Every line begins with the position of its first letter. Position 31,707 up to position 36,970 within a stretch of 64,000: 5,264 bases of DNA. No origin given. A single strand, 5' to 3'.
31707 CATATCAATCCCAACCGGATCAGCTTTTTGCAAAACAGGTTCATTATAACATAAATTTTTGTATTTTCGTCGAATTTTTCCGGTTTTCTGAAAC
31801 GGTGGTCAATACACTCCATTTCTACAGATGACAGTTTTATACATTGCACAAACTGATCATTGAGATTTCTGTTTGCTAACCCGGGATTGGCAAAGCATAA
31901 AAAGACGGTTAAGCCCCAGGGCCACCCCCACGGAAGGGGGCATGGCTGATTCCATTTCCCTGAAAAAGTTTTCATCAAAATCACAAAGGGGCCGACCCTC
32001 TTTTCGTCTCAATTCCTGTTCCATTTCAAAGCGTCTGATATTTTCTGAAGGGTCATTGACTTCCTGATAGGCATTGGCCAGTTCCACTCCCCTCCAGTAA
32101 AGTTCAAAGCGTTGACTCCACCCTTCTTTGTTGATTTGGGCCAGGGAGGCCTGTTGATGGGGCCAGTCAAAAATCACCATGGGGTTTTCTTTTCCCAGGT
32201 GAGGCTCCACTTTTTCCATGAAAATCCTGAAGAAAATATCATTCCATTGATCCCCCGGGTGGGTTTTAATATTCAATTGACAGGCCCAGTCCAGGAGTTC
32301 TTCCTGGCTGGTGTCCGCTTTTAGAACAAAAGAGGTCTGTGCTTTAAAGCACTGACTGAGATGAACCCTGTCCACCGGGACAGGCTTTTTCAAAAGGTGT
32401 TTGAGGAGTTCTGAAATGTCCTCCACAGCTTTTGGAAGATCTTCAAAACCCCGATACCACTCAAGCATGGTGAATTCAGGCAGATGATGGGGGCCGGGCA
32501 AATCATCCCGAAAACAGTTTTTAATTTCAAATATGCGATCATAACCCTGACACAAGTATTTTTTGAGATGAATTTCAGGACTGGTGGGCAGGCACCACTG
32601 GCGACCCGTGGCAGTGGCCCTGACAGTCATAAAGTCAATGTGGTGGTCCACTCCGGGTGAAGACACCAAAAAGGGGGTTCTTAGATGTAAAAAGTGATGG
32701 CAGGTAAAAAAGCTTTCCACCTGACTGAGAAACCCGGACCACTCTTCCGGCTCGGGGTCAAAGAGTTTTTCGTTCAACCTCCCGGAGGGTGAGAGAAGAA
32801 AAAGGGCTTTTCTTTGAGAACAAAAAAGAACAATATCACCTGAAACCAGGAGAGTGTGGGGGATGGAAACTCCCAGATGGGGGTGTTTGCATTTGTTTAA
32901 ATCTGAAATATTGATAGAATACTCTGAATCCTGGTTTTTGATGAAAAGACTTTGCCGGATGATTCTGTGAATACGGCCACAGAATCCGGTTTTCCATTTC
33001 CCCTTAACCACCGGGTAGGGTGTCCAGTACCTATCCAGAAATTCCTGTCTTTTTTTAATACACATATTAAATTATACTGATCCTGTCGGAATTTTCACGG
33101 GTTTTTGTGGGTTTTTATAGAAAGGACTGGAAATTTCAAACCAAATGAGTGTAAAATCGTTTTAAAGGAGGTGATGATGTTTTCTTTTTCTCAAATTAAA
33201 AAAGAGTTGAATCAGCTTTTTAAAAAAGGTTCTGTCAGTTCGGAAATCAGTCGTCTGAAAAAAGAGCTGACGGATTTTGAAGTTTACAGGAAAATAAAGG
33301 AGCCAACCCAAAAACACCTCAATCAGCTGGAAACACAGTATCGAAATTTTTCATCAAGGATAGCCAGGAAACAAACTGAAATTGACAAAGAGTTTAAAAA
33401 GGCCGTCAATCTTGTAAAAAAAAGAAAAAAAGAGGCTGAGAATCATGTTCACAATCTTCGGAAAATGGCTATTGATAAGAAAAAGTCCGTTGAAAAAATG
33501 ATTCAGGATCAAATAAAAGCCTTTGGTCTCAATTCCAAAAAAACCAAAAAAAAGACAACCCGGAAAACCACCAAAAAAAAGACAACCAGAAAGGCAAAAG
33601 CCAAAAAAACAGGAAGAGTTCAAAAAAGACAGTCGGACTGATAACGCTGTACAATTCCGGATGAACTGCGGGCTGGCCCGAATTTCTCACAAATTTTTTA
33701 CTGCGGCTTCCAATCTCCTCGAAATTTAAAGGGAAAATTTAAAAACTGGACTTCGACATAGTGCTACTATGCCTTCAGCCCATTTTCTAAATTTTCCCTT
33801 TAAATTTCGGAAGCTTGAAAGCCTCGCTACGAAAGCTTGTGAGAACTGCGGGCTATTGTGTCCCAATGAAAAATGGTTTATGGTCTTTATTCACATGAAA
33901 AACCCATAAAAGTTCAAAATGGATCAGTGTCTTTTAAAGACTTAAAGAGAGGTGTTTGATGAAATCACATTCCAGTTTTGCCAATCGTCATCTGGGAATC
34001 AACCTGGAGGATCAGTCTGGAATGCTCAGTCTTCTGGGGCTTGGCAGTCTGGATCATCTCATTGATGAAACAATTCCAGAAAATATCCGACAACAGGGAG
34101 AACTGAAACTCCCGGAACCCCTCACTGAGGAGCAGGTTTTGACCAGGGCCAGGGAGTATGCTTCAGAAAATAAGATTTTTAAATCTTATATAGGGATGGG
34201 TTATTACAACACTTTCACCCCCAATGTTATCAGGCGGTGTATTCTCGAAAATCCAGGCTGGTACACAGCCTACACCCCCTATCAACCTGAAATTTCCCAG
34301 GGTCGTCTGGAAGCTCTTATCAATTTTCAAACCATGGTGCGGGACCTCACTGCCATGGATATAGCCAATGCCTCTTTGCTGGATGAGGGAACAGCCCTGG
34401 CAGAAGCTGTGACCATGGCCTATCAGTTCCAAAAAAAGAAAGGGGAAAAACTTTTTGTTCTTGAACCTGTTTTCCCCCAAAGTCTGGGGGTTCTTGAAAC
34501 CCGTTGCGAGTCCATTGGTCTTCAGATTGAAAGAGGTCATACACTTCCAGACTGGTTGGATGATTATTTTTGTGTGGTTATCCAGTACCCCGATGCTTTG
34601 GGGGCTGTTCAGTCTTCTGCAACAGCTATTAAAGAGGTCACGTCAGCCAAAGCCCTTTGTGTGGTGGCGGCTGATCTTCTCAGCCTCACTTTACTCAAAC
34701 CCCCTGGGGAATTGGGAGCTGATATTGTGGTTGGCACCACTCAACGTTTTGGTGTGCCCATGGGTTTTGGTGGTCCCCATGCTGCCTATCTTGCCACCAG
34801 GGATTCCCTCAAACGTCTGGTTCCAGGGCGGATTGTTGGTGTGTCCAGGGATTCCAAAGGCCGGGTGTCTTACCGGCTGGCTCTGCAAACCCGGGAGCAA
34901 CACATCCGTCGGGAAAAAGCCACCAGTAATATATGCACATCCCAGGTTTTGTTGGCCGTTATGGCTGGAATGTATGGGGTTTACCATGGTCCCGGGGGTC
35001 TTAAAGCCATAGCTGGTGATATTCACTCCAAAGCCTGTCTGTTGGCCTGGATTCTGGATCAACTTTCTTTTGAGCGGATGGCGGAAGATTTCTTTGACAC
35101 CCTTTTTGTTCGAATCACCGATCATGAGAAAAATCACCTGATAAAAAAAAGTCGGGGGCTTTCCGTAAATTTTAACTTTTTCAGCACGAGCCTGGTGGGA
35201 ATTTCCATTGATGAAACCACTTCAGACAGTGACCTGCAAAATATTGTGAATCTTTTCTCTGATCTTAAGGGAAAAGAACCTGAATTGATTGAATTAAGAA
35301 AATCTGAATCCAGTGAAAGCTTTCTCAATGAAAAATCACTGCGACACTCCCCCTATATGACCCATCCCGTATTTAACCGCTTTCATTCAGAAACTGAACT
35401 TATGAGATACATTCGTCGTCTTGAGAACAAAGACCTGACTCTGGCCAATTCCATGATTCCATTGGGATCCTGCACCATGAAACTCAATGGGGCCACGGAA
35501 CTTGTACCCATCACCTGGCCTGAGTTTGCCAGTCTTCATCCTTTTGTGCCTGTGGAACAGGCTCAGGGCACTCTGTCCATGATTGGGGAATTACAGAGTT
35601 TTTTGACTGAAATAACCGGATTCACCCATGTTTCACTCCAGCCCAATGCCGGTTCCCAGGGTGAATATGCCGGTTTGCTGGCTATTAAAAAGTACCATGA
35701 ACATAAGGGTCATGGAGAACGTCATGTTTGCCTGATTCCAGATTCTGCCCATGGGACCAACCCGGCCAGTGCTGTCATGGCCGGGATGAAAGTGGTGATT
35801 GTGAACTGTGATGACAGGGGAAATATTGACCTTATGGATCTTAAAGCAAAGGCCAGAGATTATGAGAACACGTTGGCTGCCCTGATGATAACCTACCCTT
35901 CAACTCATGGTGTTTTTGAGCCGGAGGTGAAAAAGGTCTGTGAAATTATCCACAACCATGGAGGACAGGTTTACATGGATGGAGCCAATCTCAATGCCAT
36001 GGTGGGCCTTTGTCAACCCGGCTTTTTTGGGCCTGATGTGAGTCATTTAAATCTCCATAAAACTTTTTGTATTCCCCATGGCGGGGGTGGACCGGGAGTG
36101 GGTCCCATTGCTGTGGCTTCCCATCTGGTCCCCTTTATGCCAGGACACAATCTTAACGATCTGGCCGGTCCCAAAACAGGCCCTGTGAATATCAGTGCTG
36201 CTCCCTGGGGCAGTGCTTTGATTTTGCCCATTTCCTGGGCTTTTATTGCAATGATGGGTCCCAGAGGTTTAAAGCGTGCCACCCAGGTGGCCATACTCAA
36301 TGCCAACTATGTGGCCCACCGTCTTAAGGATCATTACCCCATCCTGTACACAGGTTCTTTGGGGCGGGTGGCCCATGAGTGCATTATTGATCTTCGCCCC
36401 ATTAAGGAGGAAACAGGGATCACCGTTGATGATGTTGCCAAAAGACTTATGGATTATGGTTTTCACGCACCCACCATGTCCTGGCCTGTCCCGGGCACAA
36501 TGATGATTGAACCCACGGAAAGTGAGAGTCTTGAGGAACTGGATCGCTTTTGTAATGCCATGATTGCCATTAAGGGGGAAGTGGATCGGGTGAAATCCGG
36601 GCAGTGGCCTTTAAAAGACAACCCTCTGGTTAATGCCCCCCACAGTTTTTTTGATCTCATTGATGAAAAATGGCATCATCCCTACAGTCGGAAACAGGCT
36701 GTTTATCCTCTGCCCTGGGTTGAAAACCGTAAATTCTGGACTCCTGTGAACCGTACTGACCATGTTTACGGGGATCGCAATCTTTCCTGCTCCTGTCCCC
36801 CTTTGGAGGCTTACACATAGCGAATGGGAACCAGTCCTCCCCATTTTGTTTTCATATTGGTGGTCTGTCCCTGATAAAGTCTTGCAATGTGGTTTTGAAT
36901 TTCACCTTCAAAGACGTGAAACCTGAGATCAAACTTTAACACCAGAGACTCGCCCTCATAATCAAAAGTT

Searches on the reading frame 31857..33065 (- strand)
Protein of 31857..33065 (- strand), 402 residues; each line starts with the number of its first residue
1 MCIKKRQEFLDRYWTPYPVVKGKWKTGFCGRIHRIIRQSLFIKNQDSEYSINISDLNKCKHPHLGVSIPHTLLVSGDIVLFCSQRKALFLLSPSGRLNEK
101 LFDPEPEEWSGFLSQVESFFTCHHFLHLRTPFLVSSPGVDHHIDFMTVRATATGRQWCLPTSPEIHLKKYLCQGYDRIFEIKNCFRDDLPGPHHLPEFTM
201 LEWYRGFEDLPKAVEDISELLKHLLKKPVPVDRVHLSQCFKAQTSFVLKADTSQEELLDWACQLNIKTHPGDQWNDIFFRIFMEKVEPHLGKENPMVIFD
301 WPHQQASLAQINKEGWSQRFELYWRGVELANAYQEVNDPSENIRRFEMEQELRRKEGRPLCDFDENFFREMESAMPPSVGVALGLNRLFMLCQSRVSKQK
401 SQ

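Call 20: search_protein_families(library=ncbifam, proteins=[window:31857-33065:-], max_evalue=0.00001)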
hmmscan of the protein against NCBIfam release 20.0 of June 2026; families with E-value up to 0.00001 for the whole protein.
window:31857-33065:- (402 aa): 12 families
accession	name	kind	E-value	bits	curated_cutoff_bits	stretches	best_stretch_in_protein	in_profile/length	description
TIGR00462.1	genX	equivalog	1.1e-80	271.3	286.9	1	109-394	4-294/304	EF-P lysine aminoacylase EpmA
NF006828.0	PRK09350.1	equivalog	1.7e-69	234.6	264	1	110-393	20-309/325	elongation factor P--(R)-beta-lysine ligase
NF001756.1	PRK00484.1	subfamily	2.5e-46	158.4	468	1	113-393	176-471/488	lysine--tRNA ligase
TIGR00499.1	lysS_bact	equivalog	1.7e-36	125.9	427.6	1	113-392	179-477/496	lysine--tRNA ligase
NF002821.0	PRK02983.1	equivalog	1.6e-31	109.2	742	2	248-393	940-1085/1102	bifunctional lysylphosphatidylglycerol synthetase/lysine--tRNA ligase LysX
NF009101.0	PRK12445.1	subfamily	3.5e-23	81.9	1026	2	112-227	190-304/505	lysine--tRNA ligase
NF001750.0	PRK00476.1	equivalog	1.2e-12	46.9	443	1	114-230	152-267/590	aspartate--tRNA ligase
NF003483.0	PRK05159.1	equivalog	1.9e-11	43.5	353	1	115-390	146-415/438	aspartate--tRNA(Asn) ligase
TIGR00459.1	aspS_bact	equivalog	2.9e-10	39.1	373.85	1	113-229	146-261/586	aspartate--tRNA ligase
NF009460.0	PRK12820.1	equivalog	7.8e-10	37.5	1379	1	115-241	182-303/723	bifunctional aspartyl-tRNA synthetase/aspartyl/glutamyl-tRNA amidotransferase subunit C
TIGR00458.1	aspS_nondisc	equivalog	4.4e-09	35.8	368.4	1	112-392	139-407/428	aspartate--tRNA(Asn) ligase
TIGR02367.1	PylS_Cterm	equivalog_domain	1.2e-06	28.1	178.15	0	177-227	106-156/242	pyrrolysine--tRNA(Pyl) ligase large subunit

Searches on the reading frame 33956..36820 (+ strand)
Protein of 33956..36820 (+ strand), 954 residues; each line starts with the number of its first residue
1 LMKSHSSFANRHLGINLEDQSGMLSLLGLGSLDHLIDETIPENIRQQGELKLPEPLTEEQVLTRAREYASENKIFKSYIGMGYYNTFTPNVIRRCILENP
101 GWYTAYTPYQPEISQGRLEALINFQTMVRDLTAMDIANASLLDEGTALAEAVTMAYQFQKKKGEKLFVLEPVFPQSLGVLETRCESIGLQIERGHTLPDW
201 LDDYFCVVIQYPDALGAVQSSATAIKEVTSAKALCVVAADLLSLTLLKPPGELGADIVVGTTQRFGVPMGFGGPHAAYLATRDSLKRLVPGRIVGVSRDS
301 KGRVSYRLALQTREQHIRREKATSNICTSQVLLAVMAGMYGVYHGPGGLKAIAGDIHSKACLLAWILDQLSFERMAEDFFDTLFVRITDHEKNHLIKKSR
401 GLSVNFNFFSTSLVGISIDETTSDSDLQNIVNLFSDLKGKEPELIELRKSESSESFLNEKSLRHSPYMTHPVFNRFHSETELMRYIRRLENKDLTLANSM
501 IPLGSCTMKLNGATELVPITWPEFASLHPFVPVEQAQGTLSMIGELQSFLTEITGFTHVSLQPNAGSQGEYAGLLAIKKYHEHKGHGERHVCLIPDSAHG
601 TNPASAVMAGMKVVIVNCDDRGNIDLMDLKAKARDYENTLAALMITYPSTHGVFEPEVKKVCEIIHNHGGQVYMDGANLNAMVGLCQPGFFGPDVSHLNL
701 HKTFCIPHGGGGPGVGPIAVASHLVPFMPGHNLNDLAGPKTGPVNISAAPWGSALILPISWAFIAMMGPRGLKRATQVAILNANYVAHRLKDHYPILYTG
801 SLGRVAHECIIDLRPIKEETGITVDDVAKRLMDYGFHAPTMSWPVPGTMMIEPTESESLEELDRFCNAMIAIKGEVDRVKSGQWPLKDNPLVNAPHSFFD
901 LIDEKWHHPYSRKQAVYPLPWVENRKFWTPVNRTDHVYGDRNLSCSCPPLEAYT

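Call 20: search_protein_families(library=ncbifam, proteins=[window:33956-36820:+], max_evalue=0.00001)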
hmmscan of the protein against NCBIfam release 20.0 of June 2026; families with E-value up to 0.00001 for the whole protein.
window:33956-36820:+ (954 aa): 3 families
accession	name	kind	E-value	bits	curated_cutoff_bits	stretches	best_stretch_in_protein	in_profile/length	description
TIGR00461.1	gcvP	equivalog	0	1385.1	859.2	1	11-947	1-939/939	aminomethyl-transferring glycine dehydrogenase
NF003346.0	PRK04366.1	equivalog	2.8e-144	481.4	441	1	477-878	54-457/487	aminomethyl-transferring glycine dehydrogenase subunit GcvPB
NF001696.0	PRK00451.1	equivalog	2.2e-126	422.4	364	2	17-392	9-394/447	aminomethyl-transferring glycine dehydrogenase subunit GcvPA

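Call 22: find_homologous_proteins(query=window:33956-36820:+, max_evalue=1e-100)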
Query window:33956-36820:+ (954 aa): 8000 proteins with E <= 1e-100 among 8000 candidates; the best 120 are listed.
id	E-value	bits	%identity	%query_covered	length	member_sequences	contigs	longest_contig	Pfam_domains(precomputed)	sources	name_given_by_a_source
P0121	0.0e+0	2227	100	100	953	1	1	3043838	PF02347.23,PF21478.4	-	-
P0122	0.0e+0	1880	86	98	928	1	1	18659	PF02347.23,PF21478.4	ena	-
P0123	0.0e+0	1870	83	100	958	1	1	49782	PF02347.23,PF21478.4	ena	-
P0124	0.0e+0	1848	82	100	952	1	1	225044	PF02347.23,PF21478.4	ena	-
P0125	0.0e+0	1845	82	100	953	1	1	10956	PF02347.23,PF21478.4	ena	-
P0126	0.0e+0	1743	79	100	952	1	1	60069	PF02347.23,PF21478.4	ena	-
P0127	0.0e+0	1608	72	100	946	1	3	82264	PF02347.23,PF21478.4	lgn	-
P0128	0.0e+0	1607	71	100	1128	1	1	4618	PF02347.23,PF21478.4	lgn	-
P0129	0.0e+0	1601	72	100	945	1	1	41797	PF02347.23,PF21478.4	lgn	-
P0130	0.0e+0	1587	72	100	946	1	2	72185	PF02347.23,PF21478.4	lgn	-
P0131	0.0e+0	1584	72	99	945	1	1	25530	PF02347.23,PF21478.4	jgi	jgi:glycine dehydrogenase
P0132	0.0e+0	1582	72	99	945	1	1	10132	PF02347.23,PF21478.4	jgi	-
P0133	0.0e+0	1579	71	99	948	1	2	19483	PF02347.23,PF21478.4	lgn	-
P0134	0.0e+0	1575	70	100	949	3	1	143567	PF02347.23,PF21478.4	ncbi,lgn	-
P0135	0.0e+0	1569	71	99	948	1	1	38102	PF02347.23,PF21478.4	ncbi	-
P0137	0.0e+0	1568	70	100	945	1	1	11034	PF02347.23,PF21478.4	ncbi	-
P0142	0.0e+0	1550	70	99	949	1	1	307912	PF02347.23,PF21478.4,PF01212.28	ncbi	-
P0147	0.0e+0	1520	70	99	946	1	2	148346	PF02347.23,PF21478.4,PF01212.28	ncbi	-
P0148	0.0e+0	1519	69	99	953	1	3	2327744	PF02347.23,PF21478.4,PF01212.28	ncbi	-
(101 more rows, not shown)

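Call 23: list_cluster_members(proteins=[P0134, P0135, P0137, P0142, P0147, P0148, P0124, P0003, P0012, P0029])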
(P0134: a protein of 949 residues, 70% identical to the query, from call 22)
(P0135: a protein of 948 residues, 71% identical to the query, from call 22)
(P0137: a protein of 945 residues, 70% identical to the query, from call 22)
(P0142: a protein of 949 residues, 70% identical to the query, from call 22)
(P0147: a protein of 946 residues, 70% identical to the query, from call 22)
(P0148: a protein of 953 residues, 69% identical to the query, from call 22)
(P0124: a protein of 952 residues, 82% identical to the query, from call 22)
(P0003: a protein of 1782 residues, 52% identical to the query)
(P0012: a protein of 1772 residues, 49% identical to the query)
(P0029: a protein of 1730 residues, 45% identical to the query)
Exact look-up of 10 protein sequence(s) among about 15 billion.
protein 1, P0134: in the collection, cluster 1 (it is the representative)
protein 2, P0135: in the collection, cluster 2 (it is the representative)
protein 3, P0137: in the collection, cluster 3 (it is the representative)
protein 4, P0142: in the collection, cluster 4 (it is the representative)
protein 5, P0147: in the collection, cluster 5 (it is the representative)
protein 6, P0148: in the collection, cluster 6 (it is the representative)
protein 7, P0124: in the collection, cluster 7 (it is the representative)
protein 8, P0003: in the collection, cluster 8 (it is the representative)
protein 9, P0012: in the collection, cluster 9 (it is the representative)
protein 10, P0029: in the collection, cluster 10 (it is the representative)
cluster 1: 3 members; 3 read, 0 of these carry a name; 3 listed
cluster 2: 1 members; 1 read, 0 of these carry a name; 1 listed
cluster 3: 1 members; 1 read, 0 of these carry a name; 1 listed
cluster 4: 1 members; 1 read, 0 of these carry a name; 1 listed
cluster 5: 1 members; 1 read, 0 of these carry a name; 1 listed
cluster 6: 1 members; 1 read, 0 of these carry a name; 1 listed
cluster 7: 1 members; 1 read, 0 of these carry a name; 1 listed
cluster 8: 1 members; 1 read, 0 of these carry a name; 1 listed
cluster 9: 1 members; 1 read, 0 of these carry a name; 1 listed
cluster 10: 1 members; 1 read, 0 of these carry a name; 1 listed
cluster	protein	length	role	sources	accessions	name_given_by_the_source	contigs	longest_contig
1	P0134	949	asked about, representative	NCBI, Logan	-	-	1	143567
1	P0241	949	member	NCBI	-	-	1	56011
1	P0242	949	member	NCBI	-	-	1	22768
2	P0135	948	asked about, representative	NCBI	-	-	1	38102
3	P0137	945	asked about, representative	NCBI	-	-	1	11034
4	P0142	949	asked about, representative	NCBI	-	-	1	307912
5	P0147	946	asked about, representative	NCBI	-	-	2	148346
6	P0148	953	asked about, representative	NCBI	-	-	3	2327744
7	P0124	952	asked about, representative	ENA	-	-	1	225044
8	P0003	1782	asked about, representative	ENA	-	-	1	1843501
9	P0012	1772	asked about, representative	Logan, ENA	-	-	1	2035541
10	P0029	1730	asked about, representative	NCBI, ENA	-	-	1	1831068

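Call 24: find_encoding_contigs(protein=P0148, flank=1000, max_places=3)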
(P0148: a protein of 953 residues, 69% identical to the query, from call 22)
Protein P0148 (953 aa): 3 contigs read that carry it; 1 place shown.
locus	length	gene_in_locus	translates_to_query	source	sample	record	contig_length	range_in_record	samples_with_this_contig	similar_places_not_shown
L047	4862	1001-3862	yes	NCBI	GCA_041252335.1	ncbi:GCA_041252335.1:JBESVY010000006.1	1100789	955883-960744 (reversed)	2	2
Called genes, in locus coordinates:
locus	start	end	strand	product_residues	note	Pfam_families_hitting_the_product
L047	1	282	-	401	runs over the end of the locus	PF00152:tRNA-synt_2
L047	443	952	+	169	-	-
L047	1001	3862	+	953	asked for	PF02347:GDC-P, PF01212:Beta_elim_lyase (weak), PF21478:GcvP2_C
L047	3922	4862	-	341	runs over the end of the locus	PF01008:IF-2B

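Call 25: find_encoding_contigs(protein=P0142, flank=1000, max_places=2)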
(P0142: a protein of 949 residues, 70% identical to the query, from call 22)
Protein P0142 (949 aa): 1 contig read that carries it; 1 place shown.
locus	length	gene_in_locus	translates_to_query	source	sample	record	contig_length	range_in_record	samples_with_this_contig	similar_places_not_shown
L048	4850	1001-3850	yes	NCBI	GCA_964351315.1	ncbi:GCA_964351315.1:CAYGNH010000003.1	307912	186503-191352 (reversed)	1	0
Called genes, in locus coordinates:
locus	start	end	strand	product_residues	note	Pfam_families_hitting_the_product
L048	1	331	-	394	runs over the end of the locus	PF00152:tRNA-synt_2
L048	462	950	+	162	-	-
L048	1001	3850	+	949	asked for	PF02347:GDC-P, PF01212:Beta_elim_lyase (faint), PF02347:GDC-P, PF21478:GcvP2_C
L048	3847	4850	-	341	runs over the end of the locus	PF01008:IF-2B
